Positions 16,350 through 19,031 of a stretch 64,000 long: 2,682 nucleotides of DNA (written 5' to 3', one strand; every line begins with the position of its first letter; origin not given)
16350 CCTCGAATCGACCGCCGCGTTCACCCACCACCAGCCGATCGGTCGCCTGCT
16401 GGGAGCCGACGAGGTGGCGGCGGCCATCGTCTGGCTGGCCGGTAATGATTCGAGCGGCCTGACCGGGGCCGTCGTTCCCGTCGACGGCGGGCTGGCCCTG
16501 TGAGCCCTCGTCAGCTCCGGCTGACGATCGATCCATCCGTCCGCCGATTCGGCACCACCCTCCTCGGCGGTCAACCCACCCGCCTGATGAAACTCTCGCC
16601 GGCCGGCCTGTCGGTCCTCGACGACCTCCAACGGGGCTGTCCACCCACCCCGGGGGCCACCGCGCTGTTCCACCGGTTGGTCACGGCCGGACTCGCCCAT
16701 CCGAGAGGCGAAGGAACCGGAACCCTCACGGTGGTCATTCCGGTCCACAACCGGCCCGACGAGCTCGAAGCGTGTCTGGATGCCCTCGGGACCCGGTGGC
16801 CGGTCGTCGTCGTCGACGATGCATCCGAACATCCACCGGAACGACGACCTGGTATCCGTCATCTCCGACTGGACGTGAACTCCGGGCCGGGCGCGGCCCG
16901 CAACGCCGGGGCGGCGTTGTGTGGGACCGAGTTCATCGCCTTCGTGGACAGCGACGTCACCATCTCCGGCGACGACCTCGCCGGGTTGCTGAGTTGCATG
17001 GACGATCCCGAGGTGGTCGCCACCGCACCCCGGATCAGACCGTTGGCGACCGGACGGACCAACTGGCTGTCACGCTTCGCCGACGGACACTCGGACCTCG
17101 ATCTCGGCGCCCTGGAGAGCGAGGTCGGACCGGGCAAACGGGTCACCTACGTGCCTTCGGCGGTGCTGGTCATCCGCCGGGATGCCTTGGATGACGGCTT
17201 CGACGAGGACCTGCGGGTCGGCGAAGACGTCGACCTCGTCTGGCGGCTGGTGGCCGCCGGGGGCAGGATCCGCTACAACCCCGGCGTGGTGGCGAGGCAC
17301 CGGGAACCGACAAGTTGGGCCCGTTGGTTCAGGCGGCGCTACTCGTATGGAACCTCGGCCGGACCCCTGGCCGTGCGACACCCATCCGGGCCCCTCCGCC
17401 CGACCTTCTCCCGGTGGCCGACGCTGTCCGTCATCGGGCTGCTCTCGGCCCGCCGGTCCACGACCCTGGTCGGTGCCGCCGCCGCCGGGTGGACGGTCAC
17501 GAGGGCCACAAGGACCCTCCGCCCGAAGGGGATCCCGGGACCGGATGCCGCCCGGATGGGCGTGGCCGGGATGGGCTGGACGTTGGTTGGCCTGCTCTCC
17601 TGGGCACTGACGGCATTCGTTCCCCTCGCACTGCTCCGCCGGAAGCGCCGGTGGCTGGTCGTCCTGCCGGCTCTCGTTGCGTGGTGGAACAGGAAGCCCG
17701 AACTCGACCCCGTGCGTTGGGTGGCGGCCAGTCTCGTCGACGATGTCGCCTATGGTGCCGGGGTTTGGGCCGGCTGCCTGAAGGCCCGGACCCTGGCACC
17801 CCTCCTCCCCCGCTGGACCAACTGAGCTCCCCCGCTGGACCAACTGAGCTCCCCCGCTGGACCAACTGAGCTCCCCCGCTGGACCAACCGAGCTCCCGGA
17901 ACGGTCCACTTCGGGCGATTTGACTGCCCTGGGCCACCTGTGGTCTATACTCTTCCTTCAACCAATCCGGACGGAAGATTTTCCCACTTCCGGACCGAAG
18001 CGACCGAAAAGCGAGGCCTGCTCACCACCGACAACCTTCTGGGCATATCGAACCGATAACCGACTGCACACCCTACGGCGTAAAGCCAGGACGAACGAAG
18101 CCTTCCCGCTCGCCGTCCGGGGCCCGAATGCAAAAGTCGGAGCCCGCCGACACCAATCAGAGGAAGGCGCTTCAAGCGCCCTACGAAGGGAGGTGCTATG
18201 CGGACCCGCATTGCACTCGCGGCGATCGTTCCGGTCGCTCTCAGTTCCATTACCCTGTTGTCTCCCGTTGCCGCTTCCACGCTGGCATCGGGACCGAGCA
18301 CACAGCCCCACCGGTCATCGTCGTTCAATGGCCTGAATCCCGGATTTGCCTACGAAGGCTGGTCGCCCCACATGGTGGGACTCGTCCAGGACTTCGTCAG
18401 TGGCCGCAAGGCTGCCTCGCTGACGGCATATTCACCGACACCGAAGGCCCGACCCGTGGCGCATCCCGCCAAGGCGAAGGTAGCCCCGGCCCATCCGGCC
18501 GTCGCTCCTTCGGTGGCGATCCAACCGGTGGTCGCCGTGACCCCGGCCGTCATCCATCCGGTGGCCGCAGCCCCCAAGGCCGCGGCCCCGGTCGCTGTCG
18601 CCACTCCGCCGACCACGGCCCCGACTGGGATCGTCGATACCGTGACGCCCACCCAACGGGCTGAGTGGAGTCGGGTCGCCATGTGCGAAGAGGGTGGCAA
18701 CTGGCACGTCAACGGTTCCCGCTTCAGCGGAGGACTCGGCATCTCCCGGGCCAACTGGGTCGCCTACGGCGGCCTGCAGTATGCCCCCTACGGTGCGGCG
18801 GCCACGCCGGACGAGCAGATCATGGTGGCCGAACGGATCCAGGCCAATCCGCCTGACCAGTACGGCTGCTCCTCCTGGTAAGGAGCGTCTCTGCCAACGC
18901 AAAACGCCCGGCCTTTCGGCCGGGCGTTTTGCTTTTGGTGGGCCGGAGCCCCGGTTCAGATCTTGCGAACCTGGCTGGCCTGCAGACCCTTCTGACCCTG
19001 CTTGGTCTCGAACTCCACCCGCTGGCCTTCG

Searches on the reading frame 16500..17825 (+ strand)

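Call 54: search_protein_families(library=pfam, proteins=[window:16500-17825:+], max_evalue=0.1)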
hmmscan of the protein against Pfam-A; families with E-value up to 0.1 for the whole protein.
window:16500-17825:+ (441 aa): 4 families
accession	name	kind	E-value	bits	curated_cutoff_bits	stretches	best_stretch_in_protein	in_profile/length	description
PF00535.33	Glycos_transf_2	-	3.8e-19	69.7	23.3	1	77-206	1-141/168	Glycosyl transferase family 2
PF13632.12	Glyco_trans_2_3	-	8.6e-16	58.8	27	1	146-396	2-195/198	Glycosyl transferase family group 2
PF13641.12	Glyco_tranf_2_3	-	4.9e-08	33.7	27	1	118-280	59-224/230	Glycosyltransferase like family 2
PF10111.15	Glyco_tranf_2_2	-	5e-07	29.9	27.3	1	128-257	67-206/276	Glycosyltransferase like family 2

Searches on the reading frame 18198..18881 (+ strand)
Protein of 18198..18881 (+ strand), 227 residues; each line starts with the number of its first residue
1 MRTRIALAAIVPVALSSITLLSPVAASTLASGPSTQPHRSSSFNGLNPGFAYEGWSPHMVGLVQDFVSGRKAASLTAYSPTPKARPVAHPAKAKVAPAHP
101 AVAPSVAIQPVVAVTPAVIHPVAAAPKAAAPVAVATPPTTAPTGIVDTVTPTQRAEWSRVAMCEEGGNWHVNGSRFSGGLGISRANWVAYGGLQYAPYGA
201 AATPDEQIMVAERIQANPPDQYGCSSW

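Call 54: search_protein_families(library=pfam, proteins=[window:18198-18881:+], max_evalue=0.1)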
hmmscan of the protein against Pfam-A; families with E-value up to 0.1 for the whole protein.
window:18198-18881:+ (227 aa): 1 family
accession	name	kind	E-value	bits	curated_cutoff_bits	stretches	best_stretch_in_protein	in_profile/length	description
PF06737.19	Transglycosylas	-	1.1e-16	61.7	27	1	153-217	3-68/77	Transglycosylase-like domain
